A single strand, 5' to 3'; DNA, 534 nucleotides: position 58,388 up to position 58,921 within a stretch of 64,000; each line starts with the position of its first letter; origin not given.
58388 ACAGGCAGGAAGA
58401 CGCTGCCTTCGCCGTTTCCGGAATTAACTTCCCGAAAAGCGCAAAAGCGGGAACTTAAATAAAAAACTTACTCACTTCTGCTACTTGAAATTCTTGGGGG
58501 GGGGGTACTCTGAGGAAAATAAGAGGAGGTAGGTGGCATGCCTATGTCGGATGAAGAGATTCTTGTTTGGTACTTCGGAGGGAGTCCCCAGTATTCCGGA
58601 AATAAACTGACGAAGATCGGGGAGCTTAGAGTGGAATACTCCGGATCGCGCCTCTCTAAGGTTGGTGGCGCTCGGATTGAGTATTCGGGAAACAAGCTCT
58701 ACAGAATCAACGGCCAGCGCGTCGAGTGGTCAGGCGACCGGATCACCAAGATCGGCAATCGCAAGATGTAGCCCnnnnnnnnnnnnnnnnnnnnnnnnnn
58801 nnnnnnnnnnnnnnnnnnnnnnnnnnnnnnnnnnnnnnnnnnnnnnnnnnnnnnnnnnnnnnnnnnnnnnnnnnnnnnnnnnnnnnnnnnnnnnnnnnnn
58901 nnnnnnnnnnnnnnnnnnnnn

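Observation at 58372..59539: Two-gene module, a 77-aa protein made of 15-aa repeats plus a GIY-YIG nuclease, behind a 9-G homopolymer (possible phase-variable defence or toxin system)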

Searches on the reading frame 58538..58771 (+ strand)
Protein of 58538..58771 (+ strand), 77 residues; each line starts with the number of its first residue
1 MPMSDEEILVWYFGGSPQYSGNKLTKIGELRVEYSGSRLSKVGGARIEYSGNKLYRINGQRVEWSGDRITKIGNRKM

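Call 3: search_protein_families(library=pfam, proteins=[window:58538-58771:+], max_evalue=0.01)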
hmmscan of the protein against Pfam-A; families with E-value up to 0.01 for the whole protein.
window:58538-58771:+ (77 aa): 0 families

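Call 4: search_protein_families(library=padloc, proteins=[window:58538-58771:+], max_evalue=0.1)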
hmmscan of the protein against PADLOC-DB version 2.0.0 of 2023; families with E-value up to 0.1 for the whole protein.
window:58538-58771:+ (77 aa): 0 families

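Call 5: search_protein_families(library=ncbifam, proteins=[window:58538-58771:+], max_evalue=0.1)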
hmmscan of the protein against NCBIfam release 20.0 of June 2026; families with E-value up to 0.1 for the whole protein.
window:58538-58771:+ (77 aa): 0 families

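Call 6: find_homologous_proteins(query=window:58538-58771:+, max_evalue=0.01)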
Query window:58538-58771:+ (77 aa): 24 proteins with E <= 0.01 among 24 candidates.
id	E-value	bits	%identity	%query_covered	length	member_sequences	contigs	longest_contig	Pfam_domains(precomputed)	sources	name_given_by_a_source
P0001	4.7e-33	130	80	97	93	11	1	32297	-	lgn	-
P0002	8.7e-32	126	78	96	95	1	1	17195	-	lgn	-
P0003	9.2e-31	123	77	97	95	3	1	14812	-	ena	-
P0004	2.7e-30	122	72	99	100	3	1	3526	-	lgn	-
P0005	9.1e-30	120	71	100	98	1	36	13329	-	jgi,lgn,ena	jgi:hypothetical protein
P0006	1.3e-29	119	71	100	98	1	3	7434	-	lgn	-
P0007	2.6e-29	118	70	100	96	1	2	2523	-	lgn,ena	-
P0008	5.5e-29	117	71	100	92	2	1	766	-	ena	-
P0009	1.5e-28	116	68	100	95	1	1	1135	-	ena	-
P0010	2.8e-26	109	73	96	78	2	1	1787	-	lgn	-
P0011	1.8e-21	93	79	73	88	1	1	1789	-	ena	-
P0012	2.3e-21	93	60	97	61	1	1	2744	-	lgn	-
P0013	5.9e-21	92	77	73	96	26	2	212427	PF03235.20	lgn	-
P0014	4.3e-19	86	82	71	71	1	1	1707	-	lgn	-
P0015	4.6e-19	86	61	97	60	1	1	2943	-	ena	-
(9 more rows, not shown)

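Call 7: search_protein_families(library=phrogs, proteins=[window:58538-58771:+], max_evalue=0.1)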
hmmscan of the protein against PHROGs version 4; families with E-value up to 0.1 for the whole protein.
window:58538-58771:+ (77 aa): 1 family
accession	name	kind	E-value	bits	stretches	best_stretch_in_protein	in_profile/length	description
phrog_14110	-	unknown function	0.079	13.8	0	46-57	29-40/65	-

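Call 10: find_encoding_contigs(protein=P0001, flank=6000, max_places=3)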
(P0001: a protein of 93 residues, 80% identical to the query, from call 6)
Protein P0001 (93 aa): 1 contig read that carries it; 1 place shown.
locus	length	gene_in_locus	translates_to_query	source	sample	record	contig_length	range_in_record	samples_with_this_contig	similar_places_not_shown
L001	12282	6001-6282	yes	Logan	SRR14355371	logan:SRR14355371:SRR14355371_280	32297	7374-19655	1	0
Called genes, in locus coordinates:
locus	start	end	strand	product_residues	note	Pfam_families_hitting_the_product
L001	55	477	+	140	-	-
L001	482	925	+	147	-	PF13353:Fer4_12, PF04055:Radical_SAM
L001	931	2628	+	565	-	PF13597:NRDD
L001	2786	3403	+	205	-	PF01712:dNK (weak), PF02223:Thymidylate_kin, PF13238:AAA_18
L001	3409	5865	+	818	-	PF13306:LRR_5, PF01555:N6_N4_Mtase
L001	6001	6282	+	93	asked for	-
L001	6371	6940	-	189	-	-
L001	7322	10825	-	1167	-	PF19789:DUF6273, PF09471:Peptidase_M64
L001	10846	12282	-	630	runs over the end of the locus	-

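Call 11: find_encoding_contigs(protein=P0013, flank=6000, max_places=3)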
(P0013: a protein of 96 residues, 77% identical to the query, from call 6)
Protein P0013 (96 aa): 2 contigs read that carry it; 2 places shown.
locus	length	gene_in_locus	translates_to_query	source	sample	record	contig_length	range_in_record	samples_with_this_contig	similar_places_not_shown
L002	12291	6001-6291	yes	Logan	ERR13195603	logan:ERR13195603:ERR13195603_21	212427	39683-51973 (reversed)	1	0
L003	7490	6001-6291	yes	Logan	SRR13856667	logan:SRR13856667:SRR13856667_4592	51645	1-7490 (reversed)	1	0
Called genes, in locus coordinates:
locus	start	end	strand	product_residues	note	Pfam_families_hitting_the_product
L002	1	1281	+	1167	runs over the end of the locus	-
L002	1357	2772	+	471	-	PF05345:He_PIG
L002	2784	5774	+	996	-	PF01915:Glyco_hydro_3_C, PF14310:Fn3-like, PF00933:Glyco_hydro_3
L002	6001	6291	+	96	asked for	PF03235:GmrSD_N (weak)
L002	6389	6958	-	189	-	-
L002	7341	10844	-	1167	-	PF19789:DUF6273, PF09471:Peptidase_M64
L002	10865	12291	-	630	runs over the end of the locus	-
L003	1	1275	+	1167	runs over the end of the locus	-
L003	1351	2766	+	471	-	PF05345:He_PIG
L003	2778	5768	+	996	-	PF01915:Glyco_hydro_3_C, PF14310:Fn3-like, PF00933:Glyco_hydro_3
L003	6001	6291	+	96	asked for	PF03235:GmrSD_N (weak)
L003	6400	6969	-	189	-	-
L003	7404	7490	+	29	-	?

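Call 12: find_encoding_contigs(protein=P0005, flank=5000, max_places=6)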
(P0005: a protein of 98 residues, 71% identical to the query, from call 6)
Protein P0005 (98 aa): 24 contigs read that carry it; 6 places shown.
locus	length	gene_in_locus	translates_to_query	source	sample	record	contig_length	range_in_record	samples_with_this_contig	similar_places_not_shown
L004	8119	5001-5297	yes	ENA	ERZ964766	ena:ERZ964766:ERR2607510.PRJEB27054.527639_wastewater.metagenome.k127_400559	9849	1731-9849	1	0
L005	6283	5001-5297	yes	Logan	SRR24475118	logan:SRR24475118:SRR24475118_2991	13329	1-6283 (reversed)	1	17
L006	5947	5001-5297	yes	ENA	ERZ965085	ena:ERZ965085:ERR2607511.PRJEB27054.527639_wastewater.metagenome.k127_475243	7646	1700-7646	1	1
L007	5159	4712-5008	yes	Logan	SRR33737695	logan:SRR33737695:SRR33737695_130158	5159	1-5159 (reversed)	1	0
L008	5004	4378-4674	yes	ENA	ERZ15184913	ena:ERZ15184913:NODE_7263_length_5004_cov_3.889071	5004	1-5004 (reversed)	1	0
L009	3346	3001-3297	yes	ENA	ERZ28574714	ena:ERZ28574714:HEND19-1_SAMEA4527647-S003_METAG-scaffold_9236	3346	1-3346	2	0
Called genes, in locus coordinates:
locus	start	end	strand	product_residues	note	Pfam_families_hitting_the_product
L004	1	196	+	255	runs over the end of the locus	PF05704:Caps_synth, PF04488:Gly_transf_sug, PF12919:TcdA_TcdB (weak)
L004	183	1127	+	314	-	PF13175:AAA_15 (faint), PF00005:ABC_tran, PF13304:AAA_21 (weak)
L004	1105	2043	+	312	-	PF01061:ABC2_membrane, PF12698:ABC2_membrane_3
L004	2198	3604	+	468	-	PF07690:MFS_1, PF13347:MFS_2, PF07690:MFS_1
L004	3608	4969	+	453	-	PF01553:Acyltransferase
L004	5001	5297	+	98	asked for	-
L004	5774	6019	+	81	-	-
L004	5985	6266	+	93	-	-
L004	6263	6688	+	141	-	PF12957:DUF3846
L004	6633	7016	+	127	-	-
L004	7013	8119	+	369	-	?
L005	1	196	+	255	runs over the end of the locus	PF05704:Caps_synth, PF04488:Gly_transf_sug, PF12919:TcdA_TcdB (weak)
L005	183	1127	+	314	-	PF13175:AAA_15 (faint), PF00005:ABC_tran, PF13304:AAA_21 (weak)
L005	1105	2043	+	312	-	PF01061:ABC2_membrane, PF12698:ABC2_membrane_3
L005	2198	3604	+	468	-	PF07690:MFS_1, PF13347:MFS_2, PF07690:MFS_1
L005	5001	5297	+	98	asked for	-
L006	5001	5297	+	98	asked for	-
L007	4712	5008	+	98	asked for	-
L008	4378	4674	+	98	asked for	-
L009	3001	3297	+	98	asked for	-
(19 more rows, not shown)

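Call 13: find_encoding_contigs(protein=P0002, flank=5000, max_places=3)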
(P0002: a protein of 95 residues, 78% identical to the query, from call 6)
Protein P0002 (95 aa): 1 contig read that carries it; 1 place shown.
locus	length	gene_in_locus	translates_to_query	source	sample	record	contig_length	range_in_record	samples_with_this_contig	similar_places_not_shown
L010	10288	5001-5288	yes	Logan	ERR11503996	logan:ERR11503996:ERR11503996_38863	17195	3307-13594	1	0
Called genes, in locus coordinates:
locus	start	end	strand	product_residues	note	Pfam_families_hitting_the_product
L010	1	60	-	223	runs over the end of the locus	PF04011:LemA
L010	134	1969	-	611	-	-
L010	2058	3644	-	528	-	PF02386:TrkH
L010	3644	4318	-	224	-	PF02254:TrkA_N, PF02080:TrkA_C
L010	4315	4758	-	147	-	PF02254:TrkA_N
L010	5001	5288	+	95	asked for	-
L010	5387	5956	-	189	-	-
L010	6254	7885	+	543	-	PF00535:Glycos_transf_2, PF13506:Glyco_transf_21, PF13641:Glyco_tranf_2_3, PF13632:Glyco_trans_2_3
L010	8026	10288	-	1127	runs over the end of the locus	PF19789:DUF6273, PF09471:Peptidase_M64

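Call 14: find_encoding_contigs(protein=P0003, flank=5000, max_places=3)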
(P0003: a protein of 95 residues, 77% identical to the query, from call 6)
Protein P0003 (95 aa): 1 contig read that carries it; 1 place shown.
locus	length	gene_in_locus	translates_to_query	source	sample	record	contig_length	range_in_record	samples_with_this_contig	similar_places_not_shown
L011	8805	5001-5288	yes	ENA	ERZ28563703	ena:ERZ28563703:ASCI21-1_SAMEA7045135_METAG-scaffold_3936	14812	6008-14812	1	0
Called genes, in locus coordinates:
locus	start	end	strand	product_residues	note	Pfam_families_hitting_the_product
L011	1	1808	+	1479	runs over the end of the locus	PF18989:DUF5722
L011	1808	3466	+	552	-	PF00149:Metallophos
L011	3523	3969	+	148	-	PF00376:MerR, PF13411:MerR_1, PF09278:MerR-DNA-bind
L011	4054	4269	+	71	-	-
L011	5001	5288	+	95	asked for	-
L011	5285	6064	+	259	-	PF22945:LEM-3_GIY-YIG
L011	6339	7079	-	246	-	PF02311:AraC_binding (weak), PF00165:HTH_AraC (weak), PF12833:HTH_18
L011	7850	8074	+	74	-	-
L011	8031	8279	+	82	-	-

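Call 16: find_related_loci(query=A1, collection=genome_contigs, flank=8000)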
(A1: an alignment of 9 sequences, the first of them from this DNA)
Query A1 (75 aa) in genome_contigs; peptide patterns used: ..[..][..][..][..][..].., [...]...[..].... (x = any residue, [..] = any of these).
55 stretches matched a pattern; 25 encode a relative of the query (tblastn E <= 1e-3); 25 distinct loci.
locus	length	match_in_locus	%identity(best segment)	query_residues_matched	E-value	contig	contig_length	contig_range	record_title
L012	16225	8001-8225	77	1-75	9e-37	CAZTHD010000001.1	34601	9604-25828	MAG TPA_asm: uncultured Oscillospiraceae bacterium isolate SRP278969_co1_74 genome assembly, contig: NODE_1088_length_34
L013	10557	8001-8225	76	1-75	3e-36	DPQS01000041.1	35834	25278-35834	MAG TPA_asm: Clostridiales bacterium isolate UBA11477 contig_8093, whole genome shotgun sequence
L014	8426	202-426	79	1-75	2e-36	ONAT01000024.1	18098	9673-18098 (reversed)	uncultured Erysipelotrichaceae bacterium isolate RUG131 genome assembly, contig: scaffold_2376, whole genome shotgun seq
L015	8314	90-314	79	1-75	2e-36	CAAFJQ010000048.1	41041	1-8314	MAG TPA_asm: Bacilli bacterium, isolate HGM10885, WGS project CAAFJQ010000000 data, contig: SRS1596806_127_k141_83032, w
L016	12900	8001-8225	79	1-75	3e-36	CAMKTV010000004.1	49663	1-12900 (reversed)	MAG: uncultured Solobacterium sp. isolate SRR12081298_bin.95_metaWRAP_v1.3_MAG genome assembly, contig: ERZ12289774.701,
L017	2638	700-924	79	1-75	2e-36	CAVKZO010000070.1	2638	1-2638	Lachnospiraceae bacterium isolate H07658-L1_cleanbin_000009 genome assembly, contig: Spades_H07658-L1_contig_10243, whol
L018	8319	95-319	79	1-75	2e-36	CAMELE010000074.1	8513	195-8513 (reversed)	MAG: uncultured Mollicutes bacterium isolate SRR11489748_bin.2_metaWRAP_v1.3_MAG genome assembly, contig: ERZ11466799.12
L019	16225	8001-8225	77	1-75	6e-36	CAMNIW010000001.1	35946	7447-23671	MAG: uncultured Clostridia bacterium isolate SRR873596_bin.21_metaWRAP_v1.3_MAG genome assembly, contig: NODE.2373_lengt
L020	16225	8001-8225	77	1-75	6e-36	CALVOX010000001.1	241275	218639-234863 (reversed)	MAG: uncultured Bacilli bacterium isolate BRZ_KS__bin22 genome assembly, contig: BRZ_KS__NODE_18_length_241275_cov_79.74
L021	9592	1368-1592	75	1-75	6e-35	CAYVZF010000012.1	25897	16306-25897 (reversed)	MAG TPA_asm: uncultured Erysipelotrichaceae bacterium isolate SRP225648_co1_215 genome assembly, contig: NODE_4151_lengt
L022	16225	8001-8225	76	1-75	5e-35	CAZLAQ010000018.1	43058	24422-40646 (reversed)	MAG TPA_asm: uncultured Candidatus Izemoplasmatales bacterium isolate SRP178699_co1_449 genome assembly, contig: NODE_82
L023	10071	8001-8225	75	1-75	1e-34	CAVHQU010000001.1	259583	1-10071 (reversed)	bacterium isolate H07651-L1_cleanbin_000004 genome assembly, contig: Spades_H07651-L1_contig_1, whole genome shotgun seq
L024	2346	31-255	75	1-75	1e-34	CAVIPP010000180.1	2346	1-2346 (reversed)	Oscillospiraceae bacterium isolate H07676-L1_cleanbin_000086 genome assembly, contig: Spades_H07676-L1_contig_32411, who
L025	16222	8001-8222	76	2-75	4e-34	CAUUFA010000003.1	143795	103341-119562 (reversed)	MAG TPA_asm: uncultured Bacilli bacterium isolate ERR10228873_bin.8_MetaWRAP_v1.3_MAG genome assembly, contig: ERZ216596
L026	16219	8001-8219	75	3-75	1e-33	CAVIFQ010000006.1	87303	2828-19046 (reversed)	Roseburia hominis isolate H07682-L1_cleanbin_000019 genome assembly, contig: Spades_H07682-L1_contig_111, whole genome s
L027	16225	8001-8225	72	1-75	2e-33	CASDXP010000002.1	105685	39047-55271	uncultured bacterium isolate B36_L2_396396_idba_bin.152 genome assembly, contig: B36_L2_396396_idba_bin.152.fa_scaffold_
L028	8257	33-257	73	1-75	1e-33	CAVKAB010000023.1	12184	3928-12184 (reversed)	Bacteroidaceae bacterium isolate H07658-L1_cleanbin_000012 genome assembly, contig: Spades_H07658-L1_contig_1185, whole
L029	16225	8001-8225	75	1-75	2e-33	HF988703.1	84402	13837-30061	Coprobacillus sp. CAG:698 genomic scaffold, scf10, whole genome shotgun sequence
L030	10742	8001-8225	71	1-75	6e-33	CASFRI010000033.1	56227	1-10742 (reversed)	uncultured bacterium isolate SI.B22.metabat-bins.159 genome assembly, contig: SI.B22.metabat-bins.159.fa_k141_255322, wh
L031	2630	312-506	75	12-75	2e-28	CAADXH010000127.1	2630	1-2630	MAG TPA_asm: Bacilli bacterium, isolate HGM10607, WGS project CAADXH010000000 data, contig: ERS396321_61_k85_211062, who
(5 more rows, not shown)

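Call 20: predict_structure(alignment_id=A1)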
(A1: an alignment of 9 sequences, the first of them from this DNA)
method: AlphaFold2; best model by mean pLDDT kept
length: 75 residues; sequences in the alignment: 9
mean_pLDDT: 92.9   pTM: 0.77
mean pLDDT of the five models: 92.9, 90.0, 89.5, 85.7, 83.3
residues with pLDDT >= 90: 60; 70-90: 15; 50-70: 0; < 50: 0
segments of 3 or more residues with pLDDT < 50: none
pLDDT, mean of each block of 10 residues (from residue 1): 89 93 96 94 95 95 90 88
secondary structure, 60 per line:
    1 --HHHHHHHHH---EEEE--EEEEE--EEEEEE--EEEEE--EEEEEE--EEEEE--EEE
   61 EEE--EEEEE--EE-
elements in order: H3-11 E15-18 E21-25 E28-33 E36-40 E43-48 E51-55 E58-63 E66-70

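Call 26: fold_search(model_id=the predicted structure, library=pdb)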
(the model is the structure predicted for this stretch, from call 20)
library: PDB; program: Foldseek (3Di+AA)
matches with E <= 10: 27; with E <= 0.001: 0
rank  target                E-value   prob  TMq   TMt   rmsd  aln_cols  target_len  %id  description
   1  3tzg_B                8.2e-01  0.14  0.31  0.12  10.3        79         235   15  Crystal structure of a porin-like protein (BVU_2266) from Bacteroides vulgatus ATCC 8482 at 2.80 A resolution (released 2011-11-16)
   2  3tzg_A                8.2e-01  0.14  0.31  0.13  10.2        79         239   15  Crystal structure of a porin-like protein (BVU_2266) from Bacteroides vulgatus ATCC 8482 at 2.80 A resolution (released 2011-11-16)
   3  9ifo_A                2.0e+00  0.41  0.50  0.03   3.2        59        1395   19  Structure of Teneurin-Like Protein (TLP) (released 2026-03-11)
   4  8r51_A                2.4e+00  0.20  0.43  0.03   5.8        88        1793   23  Mouse teneurin-3 non-compact subunit - A1B1 isoform (released 2024-05-08)
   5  4r8o_A                2.9e+00  0.02  0.16  0.13  14.5        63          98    8  Crystal structure of a DUF3836 family protein (BVU_1206) from Bacteroides vulgatus ATCC 8482 at 2.50 A resolution (released 2014-09-17)
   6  8r50_A                6.5e+00  0.11  0.44  0.03   5.9        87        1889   23  Mouse teneurin-3 compact dimer - A1B1 isoform (released 2024-05-08)
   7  2d4o                  6.9e+00  0.02  0.19  0.12  12.4        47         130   13  Crystal structure of TTHA1254 (I68M mutant) from Thermus thermophilus HB8 (released 2006-04-21)
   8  6w5l_D                7.8e+00  0.01  0.17  0.10  15.5        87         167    9  2.1 A resolution structure of Norovirus 3CL protease in complex with inhibitor 7g (released 2020-09-30)
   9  3msw                  7.8e+00  0.01  0.10  0.08  13.1        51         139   16  Crystal structure of a Protein with unknown function (BF3112) from Bacteroides fragilis NCTC 9343 at 1.90 A resolution (released 2010-06-09)
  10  7qoo_O                8.3e+00  0.01  0.14  0.07  13.2        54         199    7  Structure of the human inner kinetochore CCAN complex (released 2022-06-08)
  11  3tnf_B                8.8e+00  0.03  0.27  0.08   7.7        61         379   10  LidA from Legionella in complex with active Rab8a (released 2011-11-02)
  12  9drn_A                8.8e+00  0.02  0.20  0.07   8.6        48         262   25  Crystal structure of Mycobacterium tuberculosis biotin protein ligase in complex with Bio-4 (released 2025-04-09)
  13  4z3y_E                8.8e+00  0.01  0.19  0.11   9.9        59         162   20  Active site complex BamBC of Benzoyl Coenzyme A reductase in complex with Benzoyl-CoA (released 2015-07-01)
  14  8umx_D                8.8e+00  0.01  0.19  0.17  14.0        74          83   15  Cryo-EM structure of a single subunit of a Clockwise-locked form of the Salmonella enterica Typhimurium flagellar C-ri (released 2024-01-24)
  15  6se8                  9.3e+00  0.02  0.27  0.03  11.9        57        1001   21  Cold-adapted beta-D-galactosidase from Arthrobacter sp. 32cB mutant E441Q (released 2019-09-11)
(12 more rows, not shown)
